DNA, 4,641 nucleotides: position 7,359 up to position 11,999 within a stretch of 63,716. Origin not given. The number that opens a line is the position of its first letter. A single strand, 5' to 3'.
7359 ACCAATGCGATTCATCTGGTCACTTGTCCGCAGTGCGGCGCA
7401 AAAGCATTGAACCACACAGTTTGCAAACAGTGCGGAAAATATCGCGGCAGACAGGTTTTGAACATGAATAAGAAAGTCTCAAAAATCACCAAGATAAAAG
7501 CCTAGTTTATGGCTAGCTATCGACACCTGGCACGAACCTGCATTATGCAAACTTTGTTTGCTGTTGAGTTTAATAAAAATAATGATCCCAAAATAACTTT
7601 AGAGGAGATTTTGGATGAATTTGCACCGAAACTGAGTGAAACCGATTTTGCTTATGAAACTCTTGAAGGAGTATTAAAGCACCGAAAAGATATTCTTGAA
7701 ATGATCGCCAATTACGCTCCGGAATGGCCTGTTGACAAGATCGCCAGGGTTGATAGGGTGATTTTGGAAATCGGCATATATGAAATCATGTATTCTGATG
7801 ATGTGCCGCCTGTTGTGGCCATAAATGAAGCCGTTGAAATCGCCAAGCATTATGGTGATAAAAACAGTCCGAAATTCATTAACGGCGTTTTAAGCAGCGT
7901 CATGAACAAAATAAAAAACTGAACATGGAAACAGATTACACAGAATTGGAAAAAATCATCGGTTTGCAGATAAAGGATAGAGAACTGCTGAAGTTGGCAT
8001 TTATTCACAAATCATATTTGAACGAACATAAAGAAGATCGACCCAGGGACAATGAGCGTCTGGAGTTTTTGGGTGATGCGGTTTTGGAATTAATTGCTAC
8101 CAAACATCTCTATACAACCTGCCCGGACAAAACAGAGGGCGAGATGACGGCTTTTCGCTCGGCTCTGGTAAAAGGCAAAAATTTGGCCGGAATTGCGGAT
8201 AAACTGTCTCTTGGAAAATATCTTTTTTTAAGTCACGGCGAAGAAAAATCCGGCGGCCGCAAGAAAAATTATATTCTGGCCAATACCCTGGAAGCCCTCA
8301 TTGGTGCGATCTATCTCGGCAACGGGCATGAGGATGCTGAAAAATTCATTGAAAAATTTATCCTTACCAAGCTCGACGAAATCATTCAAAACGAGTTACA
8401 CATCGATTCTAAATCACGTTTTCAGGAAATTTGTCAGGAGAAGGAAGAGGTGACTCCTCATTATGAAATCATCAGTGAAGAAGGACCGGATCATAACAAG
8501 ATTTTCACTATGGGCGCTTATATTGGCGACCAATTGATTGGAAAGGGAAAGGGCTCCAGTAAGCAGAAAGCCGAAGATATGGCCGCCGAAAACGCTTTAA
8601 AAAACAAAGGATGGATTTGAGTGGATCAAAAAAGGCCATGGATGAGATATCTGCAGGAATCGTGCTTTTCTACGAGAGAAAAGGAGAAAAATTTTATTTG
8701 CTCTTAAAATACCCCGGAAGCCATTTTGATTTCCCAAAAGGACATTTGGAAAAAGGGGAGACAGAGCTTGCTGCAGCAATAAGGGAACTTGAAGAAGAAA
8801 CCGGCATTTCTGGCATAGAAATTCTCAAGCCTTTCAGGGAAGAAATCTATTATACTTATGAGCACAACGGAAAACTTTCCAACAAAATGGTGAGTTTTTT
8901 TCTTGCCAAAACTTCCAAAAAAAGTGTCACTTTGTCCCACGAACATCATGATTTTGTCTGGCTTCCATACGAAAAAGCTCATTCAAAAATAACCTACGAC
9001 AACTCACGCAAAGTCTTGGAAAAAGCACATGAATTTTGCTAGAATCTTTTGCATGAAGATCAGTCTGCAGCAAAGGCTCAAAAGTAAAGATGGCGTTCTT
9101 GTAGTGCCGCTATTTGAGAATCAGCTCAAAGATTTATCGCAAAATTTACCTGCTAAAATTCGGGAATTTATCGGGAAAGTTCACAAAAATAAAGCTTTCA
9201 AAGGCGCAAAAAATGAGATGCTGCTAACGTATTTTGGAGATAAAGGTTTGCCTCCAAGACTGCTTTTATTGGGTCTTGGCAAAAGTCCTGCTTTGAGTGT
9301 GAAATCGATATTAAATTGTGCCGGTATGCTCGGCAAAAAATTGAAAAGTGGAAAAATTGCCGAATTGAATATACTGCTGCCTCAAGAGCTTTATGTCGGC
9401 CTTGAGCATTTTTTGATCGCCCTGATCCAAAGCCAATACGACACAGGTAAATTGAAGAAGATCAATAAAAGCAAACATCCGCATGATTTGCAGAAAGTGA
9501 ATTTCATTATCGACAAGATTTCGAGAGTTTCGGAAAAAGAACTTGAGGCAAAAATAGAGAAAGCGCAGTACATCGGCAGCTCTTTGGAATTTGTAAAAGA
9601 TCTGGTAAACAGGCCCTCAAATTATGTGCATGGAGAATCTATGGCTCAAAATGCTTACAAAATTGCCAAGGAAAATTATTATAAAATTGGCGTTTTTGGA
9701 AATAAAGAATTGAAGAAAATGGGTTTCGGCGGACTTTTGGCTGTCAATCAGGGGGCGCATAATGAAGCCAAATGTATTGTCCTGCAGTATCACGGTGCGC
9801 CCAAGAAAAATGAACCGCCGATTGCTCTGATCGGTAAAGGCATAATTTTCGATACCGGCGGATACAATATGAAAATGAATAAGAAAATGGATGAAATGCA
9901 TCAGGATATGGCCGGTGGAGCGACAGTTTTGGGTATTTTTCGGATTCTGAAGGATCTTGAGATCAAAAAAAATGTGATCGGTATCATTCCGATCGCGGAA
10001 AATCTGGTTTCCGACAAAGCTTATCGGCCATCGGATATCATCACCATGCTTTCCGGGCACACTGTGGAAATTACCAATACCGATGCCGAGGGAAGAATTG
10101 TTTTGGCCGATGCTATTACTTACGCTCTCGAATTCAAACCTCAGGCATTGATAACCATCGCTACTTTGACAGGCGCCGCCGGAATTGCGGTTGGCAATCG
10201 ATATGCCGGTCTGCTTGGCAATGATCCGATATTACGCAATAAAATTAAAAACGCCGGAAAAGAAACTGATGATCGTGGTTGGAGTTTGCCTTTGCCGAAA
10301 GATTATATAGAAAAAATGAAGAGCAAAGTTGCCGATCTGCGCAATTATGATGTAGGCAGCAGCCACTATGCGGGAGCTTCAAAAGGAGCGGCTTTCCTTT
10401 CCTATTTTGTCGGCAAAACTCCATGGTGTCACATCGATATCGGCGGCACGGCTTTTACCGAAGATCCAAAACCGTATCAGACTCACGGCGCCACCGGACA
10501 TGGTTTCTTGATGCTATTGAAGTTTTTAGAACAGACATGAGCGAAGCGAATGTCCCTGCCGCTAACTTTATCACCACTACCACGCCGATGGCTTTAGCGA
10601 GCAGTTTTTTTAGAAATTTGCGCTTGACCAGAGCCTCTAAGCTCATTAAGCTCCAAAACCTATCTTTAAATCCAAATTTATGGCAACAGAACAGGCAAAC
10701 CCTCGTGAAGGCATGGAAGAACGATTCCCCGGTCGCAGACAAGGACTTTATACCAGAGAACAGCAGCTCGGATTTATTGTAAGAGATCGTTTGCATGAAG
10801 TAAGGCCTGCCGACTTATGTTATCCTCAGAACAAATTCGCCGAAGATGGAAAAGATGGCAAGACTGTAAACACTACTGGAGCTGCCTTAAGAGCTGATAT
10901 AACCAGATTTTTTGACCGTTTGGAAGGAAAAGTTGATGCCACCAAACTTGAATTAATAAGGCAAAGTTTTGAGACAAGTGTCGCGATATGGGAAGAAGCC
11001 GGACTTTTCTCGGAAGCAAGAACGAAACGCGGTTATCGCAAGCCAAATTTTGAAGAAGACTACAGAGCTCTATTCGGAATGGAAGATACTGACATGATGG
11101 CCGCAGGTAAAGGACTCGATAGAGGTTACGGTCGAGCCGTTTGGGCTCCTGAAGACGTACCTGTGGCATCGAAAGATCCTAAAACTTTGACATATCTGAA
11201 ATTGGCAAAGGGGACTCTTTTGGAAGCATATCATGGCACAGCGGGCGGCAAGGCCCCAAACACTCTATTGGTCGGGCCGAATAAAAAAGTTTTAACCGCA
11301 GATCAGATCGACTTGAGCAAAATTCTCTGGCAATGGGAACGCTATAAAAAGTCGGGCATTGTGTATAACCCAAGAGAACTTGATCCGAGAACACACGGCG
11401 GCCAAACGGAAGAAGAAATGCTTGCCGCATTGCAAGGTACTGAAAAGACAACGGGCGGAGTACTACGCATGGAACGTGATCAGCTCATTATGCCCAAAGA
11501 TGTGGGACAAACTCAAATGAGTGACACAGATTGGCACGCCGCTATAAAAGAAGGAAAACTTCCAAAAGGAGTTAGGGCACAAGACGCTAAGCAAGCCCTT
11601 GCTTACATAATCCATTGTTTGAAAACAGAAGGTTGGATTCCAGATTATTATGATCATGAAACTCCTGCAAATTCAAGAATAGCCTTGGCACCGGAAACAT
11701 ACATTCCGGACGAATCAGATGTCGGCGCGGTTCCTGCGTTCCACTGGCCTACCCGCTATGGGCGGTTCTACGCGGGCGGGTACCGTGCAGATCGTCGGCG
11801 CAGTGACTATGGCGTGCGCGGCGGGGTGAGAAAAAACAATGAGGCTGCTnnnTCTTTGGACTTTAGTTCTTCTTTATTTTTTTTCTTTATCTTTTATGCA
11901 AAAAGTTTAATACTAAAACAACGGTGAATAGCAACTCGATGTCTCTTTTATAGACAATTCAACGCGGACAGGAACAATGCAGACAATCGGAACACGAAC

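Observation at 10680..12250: Orphan or decayed diversity-generating retroelement: VR in a gene's 3' end, TR 192 nt downstream, truncated Avd, no reverse transcriptase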

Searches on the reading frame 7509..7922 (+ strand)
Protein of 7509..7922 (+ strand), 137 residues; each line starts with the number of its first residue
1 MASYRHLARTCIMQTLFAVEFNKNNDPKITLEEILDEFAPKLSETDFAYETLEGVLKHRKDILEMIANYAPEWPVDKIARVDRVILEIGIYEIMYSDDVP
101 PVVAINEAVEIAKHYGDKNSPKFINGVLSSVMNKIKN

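Call 7: search_protein_families(library=pfam, proteins=[window:7509-7922:+], max_evalue=1)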
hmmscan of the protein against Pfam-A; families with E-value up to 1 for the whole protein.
window:7509-7922:+ (137 aa): 1 family
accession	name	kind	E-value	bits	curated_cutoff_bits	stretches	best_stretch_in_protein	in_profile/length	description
PF01029.23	NusB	-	1.5e-35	122.9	23.1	1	8-132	3-132/133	NusB family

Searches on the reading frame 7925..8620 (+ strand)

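Call 7: search_protein_families(library=pfam, proteins=[window:7925-8620:+], max_evalue=1)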
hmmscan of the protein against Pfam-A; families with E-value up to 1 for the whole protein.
window:7925-8620:+ (231 aa): 7 families
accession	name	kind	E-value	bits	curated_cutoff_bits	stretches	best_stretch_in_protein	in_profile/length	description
PF14622.11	Ribonucleas_3_3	-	3.5e-39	134.3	35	1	18-149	1-127/128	Ribonuclease-III-like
PF00636.31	Ribonuclease_3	-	5.9e-27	94.9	27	1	44-134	1-102/102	Ribonuclease III domain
PF00035.32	dsrm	-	1.8e-19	70.5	23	1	163-227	2-65/66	Double-stranded RNA binding motif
PF22935.1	RM44_endonuclase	-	3.6e-06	27.5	27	1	17-129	18-139/139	Large ribosomal subunit protein mL44, endonuclease domain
PF14709.13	DND1_DSRM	-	0.0001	22.9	25.7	1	162-200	3-41/80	double strand RNA binding domain from DEAD END PROTEIN 1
PF04684.18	BAF1_ABF1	-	0.056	13.1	28.9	1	142-174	239-269/511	BAF1 / ABF1 chromatin reorganising factor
PF24995.1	DSRM_2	-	0.15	12.9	27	1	199-226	48-75/79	dsRNA binding domain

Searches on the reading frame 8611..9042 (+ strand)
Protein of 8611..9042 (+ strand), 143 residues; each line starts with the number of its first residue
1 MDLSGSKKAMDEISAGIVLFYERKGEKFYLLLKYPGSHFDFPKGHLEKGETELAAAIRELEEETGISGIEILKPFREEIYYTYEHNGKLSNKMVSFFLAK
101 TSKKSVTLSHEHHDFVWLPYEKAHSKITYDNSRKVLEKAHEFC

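Call 7: search_protein_families(library=pfam, proteins=[window:8611-9042:+], max_evalue=1)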
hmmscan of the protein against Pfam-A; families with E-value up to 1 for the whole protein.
window:8611-9042:+ (143 aa): 4 families
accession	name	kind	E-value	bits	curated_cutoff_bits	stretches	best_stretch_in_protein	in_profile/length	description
PF00293.34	NUDIX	-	1.1e-18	68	21.1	1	13-137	4-132/134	NUDIX domain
PF14815.12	NUDIX_4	-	0.015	15.5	35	1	39-121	27-96/113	NUDIX domain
PF09556.15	RE_HaeIII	-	0.055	13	25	1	51-102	156-204/298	HaeIII restriction endonuclease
PF14582.11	Metallophos_3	-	0.063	13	28.2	1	22-80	171-229/259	Metallophosphoesterase, calcineurin superfamily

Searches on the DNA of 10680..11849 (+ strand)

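Call 56: search_rna_families(source=L001, start=11150, end=12050, threshold=evalue, max_evalue=1)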
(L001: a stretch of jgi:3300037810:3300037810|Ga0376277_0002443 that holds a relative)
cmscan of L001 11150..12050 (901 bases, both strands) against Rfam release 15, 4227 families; matches with E-value up to 1: 0.
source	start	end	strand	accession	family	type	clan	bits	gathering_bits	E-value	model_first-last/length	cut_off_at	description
